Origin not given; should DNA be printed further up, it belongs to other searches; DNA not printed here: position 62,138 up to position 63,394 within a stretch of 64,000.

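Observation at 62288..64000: MotB/OmpA-like anchor protein followed by an HNH endonuclease at the window edge, a Zorya type II-like defence layout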

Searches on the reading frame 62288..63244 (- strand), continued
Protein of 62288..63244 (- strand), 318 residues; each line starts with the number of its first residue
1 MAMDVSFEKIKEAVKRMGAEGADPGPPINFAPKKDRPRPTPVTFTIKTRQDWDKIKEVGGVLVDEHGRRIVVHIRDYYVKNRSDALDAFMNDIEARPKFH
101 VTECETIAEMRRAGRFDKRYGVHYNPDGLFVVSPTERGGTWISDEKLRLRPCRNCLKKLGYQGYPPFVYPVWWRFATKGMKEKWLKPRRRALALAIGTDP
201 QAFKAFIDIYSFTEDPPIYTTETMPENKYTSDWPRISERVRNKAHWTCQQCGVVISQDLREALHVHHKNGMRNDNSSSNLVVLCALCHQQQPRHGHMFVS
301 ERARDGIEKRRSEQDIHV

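Call 53: search_protein_families(library=ncbifam, proteins=[window:62288-63244:-, L011:4001-4786:+, L003:2370-4064:+, L003:4089-6728:+], max_evalue=0.001)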
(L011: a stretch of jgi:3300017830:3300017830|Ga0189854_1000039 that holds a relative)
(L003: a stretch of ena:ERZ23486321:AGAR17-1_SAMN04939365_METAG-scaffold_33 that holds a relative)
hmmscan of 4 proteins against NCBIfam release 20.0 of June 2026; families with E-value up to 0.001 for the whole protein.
window:62288-63244:- (318 aa): 3 families
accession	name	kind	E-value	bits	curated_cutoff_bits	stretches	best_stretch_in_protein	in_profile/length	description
NF041791.1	anti-phage_ZorE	equivalog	1.6e-41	142.4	600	2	224-316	184-275/358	type II Zorya anti-phage system protein ZorE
NF040563.1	guided_IscB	equivalog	1.4e-05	24.3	175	1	236-301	183-246/314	RNA-guided endonuclease IscB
NF038221.1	IcmJ_DotN_IVB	equivalog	0.00074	19.1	100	0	233-289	30-82/205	type IVB secretion system protein IcmJDotN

L011:4001-4786:+ (262 aa): 15 families
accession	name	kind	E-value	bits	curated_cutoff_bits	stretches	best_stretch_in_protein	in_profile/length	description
NF041792.2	2_anti-phage_ZorA2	equivalog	2e-18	66.2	700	1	27-221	190-373/550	type II Zorya anti-phage system protein ZorA2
NF033914.0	antiphage_ZorA_1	subfamily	1.1e-07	30.6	190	1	159-241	395-477/619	anti-phage ZorAB system protein ZorA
TIGR02168.1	SMC_prok_B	equivalog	6.5e-07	27.5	567.35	1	18-209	726-920/1181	chromosome segregation protein SMC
NF033917.0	antiphage_ZorA_4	subfamily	2.3e-06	26.8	500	1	18-219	205-397/413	anti-phage ZorAB system protein ZorA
TIGR00996.1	Mtu_fam_mce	paralog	3.7e-06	26.4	140.5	0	21-133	131-239/291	MCE family protein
TIGR02169.1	SMC_prok_A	equivalog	1.1e-05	23.4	729.4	1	18-209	243-431/1165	chromosome segregation protein SMC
NF033916.0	antiphage_ZorA_3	subfamily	1.4e-05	24.2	250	1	16-224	185-378/509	anti-phage ZorAB system protein ZorA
NF045650.1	CD1247_Nterm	equivalog_domain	4.9e-05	23.9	30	0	193-253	7-66/70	CD1247 N-terminal domain-containing protein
TIGR00340.1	zpr1_rel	hypoth_equivalog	5.4e-05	22.7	117.95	0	37-75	119-160/163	zinc finger protein ZPR1 homolog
NF047516.1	LA_3659_fam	equivalog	8.2e-05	22.3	36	1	52-248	27-212/221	LA_3659 family protein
NF047514.1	SpiroCoCo_N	equivalog_domain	8.2e-05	22.3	75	1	52-248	27-212/221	SpiroCoCo family coiled-coil protein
NF043058.1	T4SS_LegC2C7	subfamily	0.00021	20.4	350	1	117-230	125-236/348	LegC2/C7 family Dot/Icm T4SS effector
TIGR00833.1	actII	subfamily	0.00037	18.9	874.7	1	18-206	479-656/910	MMPL family RND transporter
NF002572.0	PRK02224.1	equivalog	0.00058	18.3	1087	1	21-216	486-683/888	DNA double-strand break repair ATPase Rad50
NF043078.1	MMSYN1_0168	equivalog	0.00073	18.2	800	1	20-225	106-306/649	oligopeptide ABC transporter ATP-binding protein OppF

L003:2370-4064:+ (565 aa): 2 families
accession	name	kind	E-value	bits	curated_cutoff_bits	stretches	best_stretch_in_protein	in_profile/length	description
NF008572.0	PRK11524.1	equivalog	1.2e-07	31.1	292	0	43-99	13-66/294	adenine-specific DNA-methyltransferase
NF050803.1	DnaMtaseCcrMCaul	equivalog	6.2e-07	28.6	830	0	350-420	188-252/350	adenine-specific DNA-methyltransferase CcrM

L003:4089-6728:+ (880 aa): 2 families
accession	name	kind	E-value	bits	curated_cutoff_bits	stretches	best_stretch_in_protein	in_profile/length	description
NF012027.0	PRK15483.1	equivalog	4.6e-07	28.1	564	0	418-465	499-546/986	type III restriction-modification system endonuclease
NF046051.1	restrict_EcoAI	equivalog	0.00051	18.5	550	0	258-300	277-322/768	EcoAI/FtnUII family type I restriction enzme subunit R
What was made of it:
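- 62288..63244 (-): zorE, apparently intact (318 aa; NCBI starts it at the second Met, 316 aa): DUF8245 N-terminal domain plus a C-terminal HNH nuclease domain. NCBIfam ZorE is the best hit, E 1.6e-41, below its equivalog cut-off (call 53).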

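Call 55: search_solved_structures(query=L011:4001-4786:+, max_evalue=0.01, show_alignments=1)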
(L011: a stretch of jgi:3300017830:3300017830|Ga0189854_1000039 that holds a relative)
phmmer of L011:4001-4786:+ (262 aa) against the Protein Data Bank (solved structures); distinct sequences matched with E-value up to 0.01: 2.
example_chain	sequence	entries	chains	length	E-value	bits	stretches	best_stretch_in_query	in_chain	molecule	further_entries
8vvi_F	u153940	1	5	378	7.5e-15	58.6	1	25-246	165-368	MotA/TolQ/ExbB proton channel domain-containing protein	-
4nqi_A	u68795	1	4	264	0.0025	20.9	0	57-190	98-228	SH3 domain-containing protein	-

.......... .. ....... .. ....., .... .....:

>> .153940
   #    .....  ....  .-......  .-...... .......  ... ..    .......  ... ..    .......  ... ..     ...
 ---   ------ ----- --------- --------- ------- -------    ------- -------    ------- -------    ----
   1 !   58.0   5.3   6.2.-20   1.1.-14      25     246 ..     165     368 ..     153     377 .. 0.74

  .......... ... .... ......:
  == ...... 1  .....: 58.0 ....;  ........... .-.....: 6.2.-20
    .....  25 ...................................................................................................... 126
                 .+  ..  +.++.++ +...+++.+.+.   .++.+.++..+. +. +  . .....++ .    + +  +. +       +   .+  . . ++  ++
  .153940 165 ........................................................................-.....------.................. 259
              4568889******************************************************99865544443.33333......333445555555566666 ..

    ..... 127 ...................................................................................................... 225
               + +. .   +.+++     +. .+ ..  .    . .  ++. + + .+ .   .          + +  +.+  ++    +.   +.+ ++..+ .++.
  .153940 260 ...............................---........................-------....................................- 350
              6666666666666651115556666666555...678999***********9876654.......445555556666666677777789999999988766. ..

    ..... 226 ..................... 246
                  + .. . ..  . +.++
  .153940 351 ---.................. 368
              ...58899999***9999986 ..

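Call 56: search_solved_structures(query=window:62288-63244:-, max_evalue=0.01, show_alignments=1)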
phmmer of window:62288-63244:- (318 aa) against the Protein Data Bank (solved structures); distinct sequences matched with E-value up to 0.01: 0.

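Call 66: predict_structure(alignment_id=A6)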
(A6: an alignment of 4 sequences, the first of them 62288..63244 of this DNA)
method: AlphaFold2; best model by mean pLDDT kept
length: 318 residues; sequences in the alignment: 4
mean_pLDDT: 50.0   pTM: 0.35
mean pLDDT of the five models: 50.0, 49.3, 48.4, 46.5, 44.9
residues with pLDDT >= 90: 23; 70-90: 59; 50-70: 31; < 50: 205
segments of 3 or more residues with pLDDT < 50: 1-168, 192-225
pLDDT, mean of each block of 10 residues (from residue 1): 31 43 36 27 28 38 38 26 29 29 34 37 35 33 33 41 43 65 54 45 43 30 48 74 86 85 84 77 90 72 89 82
secondary structure, 60 per line:
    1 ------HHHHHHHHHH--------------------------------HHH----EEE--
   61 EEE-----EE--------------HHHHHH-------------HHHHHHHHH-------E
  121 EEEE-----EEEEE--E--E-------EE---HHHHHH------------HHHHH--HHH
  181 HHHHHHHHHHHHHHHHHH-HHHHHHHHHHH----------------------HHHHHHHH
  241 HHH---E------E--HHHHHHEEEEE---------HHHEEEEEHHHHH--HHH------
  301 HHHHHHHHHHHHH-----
elements in order: H7-16 E56-58 E61-63 H85-90 H104-112 E120-124 E130-134 H153-158 H171-175 H178-198 H200-210 H233-243 H257-262 E263-267 E280-284 H285-289 H301-313
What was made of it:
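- Tried and rejected: No fold search was run on it and nothing is claimed about the DUF8245 fold (call 66).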

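Call 67: search_protein_representatives(protein=P0125)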
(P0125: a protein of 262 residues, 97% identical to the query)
Query: 262 residues. Proteins with E-value up to 0.001 (for the whole library): 1384; up to 1e-10: 641; up to 1e-30: 4. The best 150 are listed.
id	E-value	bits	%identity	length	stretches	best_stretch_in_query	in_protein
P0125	8.6e-160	545.8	100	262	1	1-262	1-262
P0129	3.1e-48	180.9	40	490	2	5-231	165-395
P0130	2.0e-33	132.5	39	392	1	37-242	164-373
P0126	4.6e-33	131.3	40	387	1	18-234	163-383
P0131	3.7e-27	111.9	28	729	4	22-181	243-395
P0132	2.4e-26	109.3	25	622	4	17-190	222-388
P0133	5.4e-23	98.3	31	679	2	14-239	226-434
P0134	9.5e-23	97.5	28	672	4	22-216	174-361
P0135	1.3e-22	97.0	33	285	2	19-180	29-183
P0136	1.4e-22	97.0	26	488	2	17-229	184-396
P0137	2.7e-22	96.1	26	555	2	8-233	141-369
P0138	4.9e-22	95.2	29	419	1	18-246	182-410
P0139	5.4e-22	95.1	24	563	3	18-227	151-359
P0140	2.3e-21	93.0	30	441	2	17-213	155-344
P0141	3.0e-21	92.6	28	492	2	14-225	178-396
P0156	5.6e-20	88.5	29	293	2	40-224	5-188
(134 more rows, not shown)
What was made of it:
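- Of 149 database homologues of the tail, 137 have at least 100 residues N-terminal of the match (call 67).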

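Call 69: find_encoding_contigs(protein=P0156, flank=4000, max_places=3)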
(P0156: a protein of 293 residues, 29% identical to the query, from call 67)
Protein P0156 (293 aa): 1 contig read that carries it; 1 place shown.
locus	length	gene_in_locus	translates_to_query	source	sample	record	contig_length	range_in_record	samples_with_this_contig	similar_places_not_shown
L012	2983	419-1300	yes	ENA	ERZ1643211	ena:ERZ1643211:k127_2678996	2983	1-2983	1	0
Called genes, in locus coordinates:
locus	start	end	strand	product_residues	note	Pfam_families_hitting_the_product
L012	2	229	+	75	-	?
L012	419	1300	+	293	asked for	PF04513:Baculo_PEP_C (faint), PF20667:Sec10_N (weak), PF21109:Stonustoxin_helical (faint), PF01442:Apolipoprotein (weak)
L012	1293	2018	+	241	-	PF00691:OmpA (faint)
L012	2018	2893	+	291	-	PF26739:DUF8245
